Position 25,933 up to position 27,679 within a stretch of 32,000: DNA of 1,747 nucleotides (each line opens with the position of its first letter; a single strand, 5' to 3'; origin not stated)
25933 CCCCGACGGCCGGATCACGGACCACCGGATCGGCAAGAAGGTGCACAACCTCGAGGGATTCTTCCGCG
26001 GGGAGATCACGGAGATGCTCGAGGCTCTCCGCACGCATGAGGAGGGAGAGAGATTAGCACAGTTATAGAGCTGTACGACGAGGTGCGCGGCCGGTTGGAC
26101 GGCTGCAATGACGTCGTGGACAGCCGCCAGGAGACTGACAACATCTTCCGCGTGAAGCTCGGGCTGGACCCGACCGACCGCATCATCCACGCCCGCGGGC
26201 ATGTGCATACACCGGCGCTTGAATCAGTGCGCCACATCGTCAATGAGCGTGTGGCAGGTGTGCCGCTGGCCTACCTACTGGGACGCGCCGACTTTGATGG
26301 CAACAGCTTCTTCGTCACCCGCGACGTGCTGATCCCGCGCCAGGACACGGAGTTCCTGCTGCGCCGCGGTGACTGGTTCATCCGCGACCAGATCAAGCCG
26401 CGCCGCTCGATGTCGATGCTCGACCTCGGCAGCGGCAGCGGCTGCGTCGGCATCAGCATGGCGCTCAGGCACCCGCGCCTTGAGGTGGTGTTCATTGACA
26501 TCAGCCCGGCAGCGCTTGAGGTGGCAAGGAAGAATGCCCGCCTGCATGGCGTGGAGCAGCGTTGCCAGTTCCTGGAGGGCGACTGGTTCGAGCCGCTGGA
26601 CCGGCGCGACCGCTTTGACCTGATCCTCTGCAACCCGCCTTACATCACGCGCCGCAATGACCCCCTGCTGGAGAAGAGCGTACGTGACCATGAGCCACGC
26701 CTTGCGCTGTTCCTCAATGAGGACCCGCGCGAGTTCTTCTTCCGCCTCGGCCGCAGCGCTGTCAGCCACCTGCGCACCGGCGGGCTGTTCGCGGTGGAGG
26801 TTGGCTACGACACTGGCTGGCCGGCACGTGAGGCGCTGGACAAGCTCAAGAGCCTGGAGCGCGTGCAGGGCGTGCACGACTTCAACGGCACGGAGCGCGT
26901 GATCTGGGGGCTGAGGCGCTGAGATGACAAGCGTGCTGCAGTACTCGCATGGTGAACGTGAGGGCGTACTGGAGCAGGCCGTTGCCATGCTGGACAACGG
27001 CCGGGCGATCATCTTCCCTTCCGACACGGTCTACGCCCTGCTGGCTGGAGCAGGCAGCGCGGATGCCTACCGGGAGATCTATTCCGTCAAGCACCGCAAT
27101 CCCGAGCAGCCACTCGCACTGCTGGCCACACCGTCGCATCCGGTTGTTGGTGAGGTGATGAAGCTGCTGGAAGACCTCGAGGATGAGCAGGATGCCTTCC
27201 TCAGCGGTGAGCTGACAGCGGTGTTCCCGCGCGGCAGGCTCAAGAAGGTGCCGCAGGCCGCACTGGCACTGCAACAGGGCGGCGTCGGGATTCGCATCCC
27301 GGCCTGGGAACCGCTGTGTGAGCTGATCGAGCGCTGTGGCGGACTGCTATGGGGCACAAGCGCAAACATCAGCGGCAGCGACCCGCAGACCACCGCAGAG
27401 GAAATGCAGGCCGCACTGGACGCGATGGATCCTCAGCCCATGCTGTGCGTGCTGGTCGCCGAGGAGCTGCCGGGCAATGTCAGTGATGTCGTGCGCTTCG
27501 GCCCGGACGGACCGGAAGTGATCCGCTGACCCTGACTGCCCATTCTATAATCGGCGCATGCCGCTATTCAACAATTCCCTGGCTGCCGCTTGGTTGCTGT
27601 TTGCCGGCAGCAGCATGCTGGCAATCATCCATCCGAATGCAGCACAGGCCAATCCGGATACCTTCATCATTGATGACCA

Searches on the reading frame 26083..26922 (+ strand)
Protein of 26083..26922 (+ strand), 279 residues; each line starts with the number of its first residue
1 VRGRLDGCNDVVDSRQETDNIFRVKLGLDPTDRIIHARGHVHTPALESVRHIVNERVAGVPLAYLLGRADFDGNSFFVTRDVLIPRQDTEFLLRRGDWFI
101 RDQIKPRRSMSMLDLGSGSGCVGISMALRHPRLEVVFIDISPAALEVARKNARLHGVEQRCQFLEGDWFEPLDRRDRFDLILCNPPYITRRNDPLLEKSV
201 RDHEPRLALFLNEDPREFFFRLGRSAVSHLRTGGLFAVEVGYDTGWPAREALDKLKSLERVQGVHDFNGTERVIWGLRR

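Call 58: search_protein_families(library=pfam, proteins=[window:26083-26922:+], max_evalue=0.001)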
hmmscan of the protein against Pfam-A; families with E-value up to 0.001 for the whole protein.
window:26083-26922:+ (279 aa): 17 families
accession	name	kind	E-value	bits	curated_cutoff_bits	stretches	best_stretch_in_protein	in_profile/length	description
PF05175.20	MTS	-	1.2e-17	64.5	23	1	103-190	26-111/170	Methyltransferase small domain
PF13847.12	Methyltransf_31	-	9.2e-17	61.5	27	1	108-238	3-109/145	Methyltransferase domain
PF13649.12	Methyltransf_25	-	8.8e-12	46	27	1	113-184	2-71/97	Methyltransferase domain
PF08242.18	Methyltransf_12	-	1.1e-09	39.3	30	1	113-184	1-72/98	Methyltransferase domain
PF10294.15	Methyltransf_16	-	5.3e-09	36.5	21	1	104-183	42-126/174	Lysine methyltransferase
PF09445.16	Methyltransf_15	-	3e-08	33.9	22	1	112-186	4-80/165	RNA cap guanine-N2 methyltransferase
PF03602.21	Cons_hypoth95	-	7.1e-08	32.8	24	1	109-191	42-127/182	Conserved hypothetical protein 95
PF06325.19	PrmA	-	2.8e-07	30.7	22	1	107-184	162-233/296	Ribosomal protein L11 methyltransferase (PrmA)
PF08241.18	Methyltransf_11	-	7.9e-07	30.1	21.2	1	113-184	1-67/95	Methyltransferase domain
PF01170.24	UPF0020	-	4.1e-06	27.1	22.3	1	131-190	75-134/197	RMKL-like, methyltransferase domain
PF17827.6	PrmC_N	-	5.3e-05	24.1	23.4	1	23-67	27-71/71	PrmC N-terminal domain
PF02475.24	TRM5-TYW2_MTfase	-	8.4e-05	23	28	1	112-190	40-117/164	TRM5/TYW2 methyltransferase domain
PF00891.24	Methyltransf_2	-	0.00014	21.8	22.3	1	110-177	64-130/210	O-methyltransferase domain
PF13489.12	Methyltransf_23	-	0.00017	21.8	27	1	106-184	20-88/164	Methyltransferase domain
PF12847.13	Methyltransf_18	-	0.0002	21.8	27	1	110-182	16-87/151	Methyltransferase domain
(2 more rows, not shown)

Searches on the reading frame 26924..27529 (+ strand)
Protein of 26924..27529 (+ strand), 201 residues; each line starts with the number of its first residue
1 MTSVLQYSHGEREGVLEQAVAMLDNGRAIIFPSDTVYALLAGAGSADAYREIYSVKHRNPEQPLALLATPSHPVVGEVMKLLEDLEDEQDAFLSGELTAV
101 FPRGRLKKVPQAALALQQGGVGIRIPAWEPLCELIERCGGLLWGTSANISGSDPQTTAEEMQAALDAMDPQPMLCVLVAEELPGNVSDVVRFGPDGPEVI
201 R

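Call 58: search_protein_families(library=pfam, proteins=[window:26924-27529:+], max_evalue=0.001)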
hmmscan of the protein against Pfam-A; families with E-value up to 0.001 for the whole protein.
window:26924-27529:+ (201 aa): 1 family
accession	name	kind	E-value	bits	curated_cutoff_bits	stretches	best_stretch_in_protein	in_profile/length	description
PF01300.24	Sua5_yciO_yrdC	-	2.3e-26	92.8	25.1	1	22-201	2-176/178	Telomere recombination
